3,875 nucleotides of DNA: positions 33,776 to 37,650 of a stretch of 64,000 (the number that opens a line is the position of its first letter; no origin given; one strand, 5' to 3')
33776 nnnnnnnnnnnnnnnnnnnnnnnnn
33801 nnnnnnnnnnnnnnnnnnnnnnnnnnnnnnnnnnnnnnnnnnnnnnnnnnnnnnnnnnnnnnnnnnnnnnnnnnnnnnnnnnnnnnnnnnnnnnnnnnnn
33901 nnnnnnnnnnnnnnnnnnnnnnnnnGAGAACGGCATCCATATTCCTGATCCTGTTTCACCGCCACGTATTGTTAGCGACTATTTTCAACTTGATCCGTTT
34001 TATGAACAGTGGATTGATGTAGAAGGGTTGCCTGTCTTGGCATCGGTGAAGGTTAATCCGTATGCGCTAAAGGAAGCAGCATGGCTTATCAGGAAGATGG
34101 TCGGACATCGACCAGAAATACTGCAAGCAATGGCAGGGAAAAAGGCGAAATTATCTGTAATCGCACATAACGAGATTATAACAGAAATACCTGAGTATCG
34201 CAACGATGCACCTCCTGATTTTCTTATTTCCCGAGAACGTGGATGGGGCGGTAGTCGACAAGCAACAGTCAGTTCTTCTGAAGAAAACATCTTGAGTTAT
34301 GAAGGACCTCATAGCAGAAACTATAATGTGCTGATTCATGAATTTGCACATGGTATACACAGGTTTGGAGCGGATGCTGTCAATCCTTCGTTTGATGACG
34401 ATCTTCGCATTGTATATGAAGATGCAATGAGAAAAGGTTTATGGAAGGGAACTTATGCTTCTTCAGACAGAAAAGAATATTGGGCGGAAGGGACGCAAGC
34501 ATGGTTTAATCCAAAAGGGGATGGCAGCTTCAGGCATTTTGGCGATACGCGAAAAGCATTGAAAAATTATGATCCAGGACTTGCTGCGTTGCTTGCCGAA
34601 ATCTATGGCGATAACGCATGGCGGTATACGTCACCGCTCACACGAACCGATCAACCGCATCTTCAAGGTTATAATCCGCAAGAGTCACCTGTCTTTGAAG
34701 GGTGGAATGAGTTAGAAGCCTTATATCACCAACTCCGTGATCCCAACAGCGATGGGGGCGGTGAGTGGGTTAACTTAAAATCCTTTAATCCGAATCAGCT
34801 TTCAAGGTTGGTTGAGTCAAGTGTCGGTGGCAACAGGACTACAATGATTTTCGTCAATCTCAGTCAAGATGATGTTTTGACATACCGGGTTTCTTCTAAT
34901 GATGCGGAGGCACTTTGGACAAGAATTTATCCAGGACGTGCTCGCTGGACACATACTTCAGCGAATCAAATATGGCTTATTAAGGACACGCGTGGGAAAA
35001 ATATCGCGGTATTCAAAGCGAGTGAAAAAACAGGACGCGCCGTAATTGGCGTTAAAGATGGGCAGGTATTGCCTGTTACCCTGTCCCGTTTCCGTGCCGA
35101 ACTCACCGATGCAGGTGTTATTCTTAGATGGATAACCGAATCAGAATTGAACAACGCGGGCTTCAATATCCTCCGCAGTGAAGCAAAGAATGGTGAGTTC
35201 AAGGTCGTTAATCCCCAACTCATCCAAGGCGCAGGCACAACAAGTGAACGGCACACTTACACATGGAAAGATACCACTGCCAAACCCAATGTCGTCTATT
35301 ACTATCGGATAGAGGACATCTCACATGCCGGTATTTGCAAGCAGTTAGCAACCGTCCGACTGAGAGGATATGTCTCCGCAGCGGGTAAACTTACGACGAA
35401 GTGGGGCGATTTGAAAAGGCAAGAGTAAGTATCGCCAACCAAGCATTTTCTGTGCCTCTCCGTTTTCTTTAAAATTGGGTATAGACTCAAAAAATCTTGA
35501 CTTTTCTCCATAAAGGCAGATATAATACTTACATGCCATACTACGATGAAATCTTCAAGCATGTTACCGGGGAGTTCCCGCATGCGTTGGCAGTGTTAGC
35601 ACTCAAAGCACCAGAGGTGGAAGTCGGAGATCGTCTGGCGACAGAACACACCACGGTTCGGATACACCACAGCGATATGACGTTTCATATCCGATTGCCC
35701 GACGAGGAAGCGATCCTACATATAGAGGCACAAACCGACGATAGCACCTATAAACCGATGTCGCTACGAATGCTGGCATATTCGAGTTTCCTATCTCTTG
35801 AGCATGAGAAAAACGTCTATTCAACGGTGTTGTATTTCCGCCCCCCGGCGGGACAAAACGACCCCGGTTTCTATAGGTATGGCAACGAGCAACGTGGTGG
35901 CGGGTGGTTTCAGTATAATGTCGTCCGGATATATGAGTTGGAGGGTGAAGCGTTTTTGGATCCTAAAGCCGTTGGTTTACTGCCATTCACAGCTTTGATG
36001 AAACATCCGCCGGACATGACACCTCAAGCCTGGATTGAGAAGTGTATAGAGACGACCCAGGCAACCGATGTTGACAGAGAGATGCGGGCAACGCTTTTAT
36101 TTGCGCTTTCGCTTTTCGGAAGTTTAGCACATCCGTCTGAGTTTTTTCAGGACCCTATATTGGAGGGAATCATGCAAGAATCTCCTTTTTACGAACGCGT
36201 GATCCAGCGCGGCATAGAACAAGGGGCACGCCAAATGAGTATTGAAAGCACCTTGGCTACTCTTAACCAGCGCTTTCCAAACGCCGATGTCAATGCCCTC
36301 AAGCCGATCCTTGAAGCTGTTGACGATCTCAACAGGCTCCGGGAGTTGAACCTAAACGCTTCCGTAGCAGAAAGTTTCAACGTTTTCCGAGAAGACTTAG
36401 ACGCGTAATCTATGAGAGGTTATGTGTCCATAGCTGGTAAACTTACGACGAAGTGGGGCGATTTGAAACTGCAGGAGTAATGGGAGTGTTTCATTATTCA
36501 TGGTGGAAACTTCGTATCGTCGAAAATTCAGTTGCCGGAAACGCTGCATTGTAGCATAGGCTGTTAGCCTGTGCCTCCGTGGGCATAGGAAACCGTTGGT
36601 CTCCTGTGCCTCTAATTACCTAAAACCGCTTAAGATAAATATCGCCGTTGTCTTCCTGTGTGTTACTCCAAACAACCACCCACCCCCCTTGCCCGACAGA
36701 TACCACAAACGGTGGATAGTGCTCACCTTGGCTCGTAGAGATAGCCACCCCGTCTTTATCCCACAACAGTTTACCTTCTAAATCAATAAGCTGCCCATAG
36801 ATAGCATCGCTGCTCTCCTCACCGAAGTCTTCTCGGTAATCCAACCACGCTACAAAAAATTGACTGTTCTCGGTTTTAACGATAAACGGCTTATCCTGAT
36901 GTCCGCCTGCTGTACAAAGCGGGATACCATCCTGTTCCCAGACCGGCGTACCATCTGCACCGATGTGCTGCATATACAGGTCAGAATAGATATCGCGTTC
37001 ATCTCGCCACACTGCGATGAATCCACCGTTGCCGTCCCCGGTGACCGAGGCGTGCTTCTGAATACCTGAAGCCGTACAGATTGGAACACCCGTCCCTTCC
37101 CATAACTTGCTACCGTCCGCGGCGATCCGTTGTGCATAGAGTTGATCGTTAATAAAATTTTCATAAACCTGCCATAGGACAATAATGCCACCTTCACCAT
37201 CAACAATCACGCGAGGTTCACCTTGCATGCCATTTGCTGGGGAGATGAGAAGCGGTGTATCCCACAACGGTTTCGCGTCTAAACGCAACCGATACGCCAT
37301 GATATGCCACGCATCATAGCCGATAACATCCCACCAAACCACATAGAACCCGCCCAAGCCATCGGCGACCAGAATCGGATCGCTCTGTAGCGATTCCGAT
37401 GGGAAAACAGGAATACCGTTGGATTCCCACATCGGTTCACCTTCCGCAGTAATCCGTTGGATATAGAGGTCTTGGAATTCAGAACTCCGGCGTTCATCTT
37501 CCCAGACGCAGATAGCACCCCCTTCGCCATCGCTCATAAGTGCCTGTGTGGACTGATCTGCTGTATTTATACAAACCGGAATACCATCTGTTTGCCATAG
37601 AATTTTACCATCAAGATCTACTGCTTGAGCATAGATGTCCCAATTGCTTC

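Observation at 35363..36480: Rpn-family putative transposase gene flanked by a diverged 66-bp direct duplication of the WD40 gene's 3' end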

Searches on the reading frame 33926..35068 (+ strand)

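Call 86: search_protein_families(library=pfam, proteins=[window:33926-35068:+], max_evalue=1)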
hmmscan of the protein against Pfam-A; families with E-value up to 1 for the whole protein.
window:33926-35068:+ (381 aa): 1 family
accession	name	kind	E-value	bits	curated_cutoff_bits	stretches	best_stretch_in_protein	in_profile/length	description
PF06167.18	Peptidase_M90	-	0.018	15.1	26.2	1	115-144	129-158/243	Glucose-regulated metallo-peptidase M90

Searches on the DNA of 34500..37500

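Call 87: search_rna_families(source=window, start=34500, end=37500, threshold=evalue, max_evalue=0.1)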
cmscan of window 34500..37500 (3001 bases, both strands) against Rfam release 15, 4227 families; matches with E-value up to 0.1: 0.
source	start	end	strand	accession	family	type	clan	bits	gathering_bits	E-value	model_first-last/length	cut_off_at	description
